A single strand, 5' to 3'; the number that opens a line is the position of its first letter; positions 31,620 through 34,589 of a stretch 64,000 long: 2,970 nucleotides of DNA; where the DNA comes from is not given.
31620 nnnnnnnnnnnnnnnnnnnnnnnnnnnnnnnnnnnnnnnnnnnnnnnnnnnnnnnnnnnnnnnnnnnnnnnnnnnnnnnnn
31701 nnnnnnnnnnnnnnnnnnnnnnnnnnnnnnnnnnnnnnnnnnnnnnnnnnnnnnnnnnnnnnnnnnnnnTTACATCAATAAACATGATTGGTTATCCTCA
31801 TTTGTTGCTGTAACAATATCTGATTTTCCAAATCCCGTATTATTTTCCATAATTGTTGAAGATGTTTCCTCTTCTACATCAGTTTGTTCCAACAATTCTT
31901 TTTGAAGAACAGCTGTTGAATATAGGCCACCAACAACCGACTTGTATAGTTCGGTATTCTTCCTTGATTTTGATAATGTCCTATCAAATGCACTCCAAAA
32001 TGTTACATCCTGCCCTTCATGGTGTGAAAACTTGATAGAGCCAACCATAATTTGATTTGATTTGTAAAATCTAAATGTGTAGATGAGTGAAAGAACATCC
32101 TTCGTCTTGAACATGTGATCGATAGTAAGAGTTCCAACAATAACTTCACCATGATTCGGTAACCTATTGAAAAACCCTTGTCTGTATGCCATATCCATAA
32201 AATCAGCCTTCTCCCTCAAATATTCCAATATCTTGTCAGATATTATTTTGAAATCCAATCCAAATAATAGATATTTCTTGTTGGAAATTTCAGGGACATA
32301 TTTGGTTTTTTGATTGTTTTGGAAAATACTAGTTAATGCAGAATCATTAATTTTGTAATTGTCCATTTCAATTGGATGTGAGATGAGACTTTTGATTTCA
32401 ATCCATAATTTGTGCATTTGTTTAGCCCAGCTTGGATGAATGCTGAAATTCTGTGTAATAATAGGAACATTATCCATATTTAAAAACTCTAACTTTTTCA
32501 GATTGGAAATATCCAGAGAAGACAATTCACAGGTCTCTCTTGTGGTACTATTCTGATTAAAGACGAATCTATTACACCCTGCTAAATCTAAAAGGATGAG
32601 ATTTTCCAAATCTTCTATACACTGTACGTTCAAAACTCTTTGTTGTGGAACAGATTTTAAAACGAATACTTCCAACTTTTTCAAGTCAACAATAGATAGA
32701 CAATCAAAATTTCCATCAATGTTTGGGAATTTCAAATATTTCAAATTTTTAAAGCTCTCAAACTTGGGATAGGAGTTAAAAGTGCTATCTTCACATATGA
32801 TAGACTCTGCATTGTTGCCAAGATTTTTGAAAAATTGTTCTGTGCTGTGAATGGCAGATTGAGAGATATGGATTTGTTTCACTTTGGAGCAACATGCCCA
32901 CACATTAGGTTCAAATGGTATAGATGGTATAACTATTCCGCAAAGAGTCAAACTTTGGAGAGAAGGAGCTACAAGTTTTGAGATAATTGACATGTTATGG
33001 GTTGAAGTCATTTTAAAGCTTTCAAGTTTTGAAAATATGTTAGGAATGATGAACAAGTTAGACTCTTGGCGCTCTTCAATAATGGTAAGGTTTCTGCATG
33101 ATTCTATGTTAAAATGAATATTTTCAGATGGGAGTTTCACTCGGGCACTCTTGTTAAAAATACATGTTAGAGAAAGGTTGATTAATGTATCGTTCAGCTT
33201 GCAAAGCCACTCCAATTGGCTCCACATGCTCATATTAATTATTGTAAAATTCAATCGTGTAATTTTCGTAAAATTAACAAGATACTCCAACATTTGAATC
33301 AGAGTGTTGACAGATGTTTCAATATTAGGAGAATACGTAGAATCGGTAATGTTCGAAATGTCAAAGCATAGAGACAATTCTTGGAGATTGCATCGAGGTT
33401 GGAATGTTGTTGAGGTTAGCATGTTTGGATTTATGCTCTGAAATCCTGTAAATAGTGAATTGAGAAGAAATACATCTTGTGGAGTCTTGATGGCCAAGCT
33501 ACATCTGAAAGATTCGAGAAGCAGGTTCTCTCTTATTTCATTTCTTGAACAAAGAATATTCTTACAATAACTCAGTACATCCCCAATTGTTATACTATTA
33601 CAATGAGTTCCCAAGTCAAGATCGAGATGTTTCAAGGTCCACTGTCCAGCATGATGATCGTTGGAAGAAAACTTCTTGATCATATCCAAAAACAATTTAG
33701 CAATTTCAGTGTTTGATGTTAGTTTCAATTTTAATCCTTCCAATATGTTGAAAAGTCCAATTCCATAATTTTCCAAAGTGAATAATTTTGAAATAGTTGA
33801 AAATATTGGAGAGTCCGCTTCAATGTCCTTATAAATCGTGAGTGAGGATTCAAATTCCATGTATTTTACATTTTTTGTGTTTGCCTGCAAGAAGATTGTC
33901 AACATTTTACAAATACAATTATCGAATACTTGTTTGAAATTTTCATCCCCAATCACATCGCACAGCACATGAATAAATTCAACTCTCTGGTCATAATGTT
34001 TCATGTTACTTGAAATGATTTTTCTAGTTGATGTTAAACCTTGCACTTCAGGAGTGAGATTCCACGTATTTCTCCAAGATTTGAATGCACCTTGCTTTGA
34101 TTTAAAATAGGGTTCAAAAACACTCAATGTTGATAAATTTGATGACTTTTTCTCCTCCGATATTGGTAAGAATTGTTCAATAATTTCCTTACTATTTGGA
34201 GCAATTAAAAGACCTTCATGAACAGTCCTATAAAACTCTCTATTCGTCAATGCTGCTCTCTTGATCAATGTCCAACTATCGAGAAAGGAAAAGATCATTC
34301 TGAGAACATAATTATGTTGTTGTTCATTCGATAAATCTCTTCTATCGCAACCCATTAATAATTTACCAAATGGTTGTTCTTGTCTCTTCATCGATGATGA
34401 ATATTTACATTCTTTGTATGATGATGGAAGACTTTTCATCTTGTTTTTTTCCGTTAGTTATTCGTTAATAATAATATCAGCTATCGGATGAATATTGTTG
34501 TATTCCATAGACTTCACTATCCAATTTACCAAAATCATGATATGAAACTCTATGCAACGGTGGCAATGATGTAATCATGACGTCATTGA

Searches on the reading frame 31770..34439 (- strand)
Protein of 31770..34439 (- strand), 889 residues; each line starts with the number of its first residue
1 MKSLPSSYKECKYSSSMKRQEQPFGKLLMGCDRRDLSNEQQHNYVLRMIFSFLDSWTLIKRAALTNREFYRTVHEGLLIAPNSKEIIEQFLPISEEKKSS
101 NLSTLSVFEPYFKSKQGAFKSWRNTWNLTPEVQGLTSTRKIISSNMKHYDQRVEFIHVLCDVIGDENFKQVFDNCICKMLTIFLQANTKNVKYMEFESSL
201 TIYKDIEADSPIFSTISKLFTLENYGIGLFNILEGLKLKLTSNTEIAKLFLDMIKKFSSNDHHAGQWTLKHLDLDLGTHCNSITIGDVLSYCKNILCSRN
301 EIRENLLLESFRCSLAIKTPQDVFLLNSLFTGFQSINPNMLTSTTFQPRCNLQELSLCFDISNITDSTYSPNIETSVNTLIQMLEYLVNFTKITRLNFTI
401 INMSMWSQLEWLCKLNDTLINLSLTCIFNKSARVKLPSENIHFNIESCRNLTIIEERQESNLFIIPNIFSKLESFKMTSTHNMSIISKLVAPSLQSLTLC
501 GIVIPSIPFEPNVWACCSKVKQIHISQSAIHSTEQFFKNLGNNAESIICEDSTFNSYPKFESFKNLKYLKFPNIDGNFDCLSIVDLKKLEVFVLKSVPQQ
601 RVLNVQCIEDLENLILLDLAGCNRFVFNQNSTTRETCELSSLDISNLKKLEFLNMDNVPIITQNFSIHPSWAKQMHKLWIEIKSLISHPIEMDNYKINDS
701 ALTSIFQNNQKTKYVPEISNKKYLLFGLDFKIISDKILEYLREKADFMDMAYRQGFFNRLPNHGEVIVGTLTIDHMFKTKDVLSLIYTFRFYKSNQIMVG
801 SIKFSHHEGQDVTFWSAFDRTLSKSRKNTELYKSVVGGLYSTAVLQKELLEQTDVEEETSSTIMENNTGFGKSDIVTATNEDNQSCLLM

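Call 23: search_protein_families(library=pfam, max_evalue=0.0001, proteins=[window:31770-34439:-])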
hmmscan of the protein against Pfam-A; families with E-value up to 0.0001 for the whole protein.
window:31770-34439:- (889 aa): 0 families

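Call 29: search_protein_families(library=pfam, max_evalue=1, proteins=[window:31770-34439:-])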
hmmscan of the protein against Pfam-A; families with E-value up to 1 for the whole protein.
window:31770-34439:- (889 aa): 2 families
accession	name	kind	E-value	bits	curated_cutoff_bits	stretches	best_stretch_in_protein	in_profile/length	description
PF12937.12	F-box-like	-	0.086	13.1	24.3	1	45-76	8-38/47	F-box-like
PF12799.13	LRR_4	-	0.35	11.6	27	0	638-657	12-33/44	Leucine Rich repeats (2 copies)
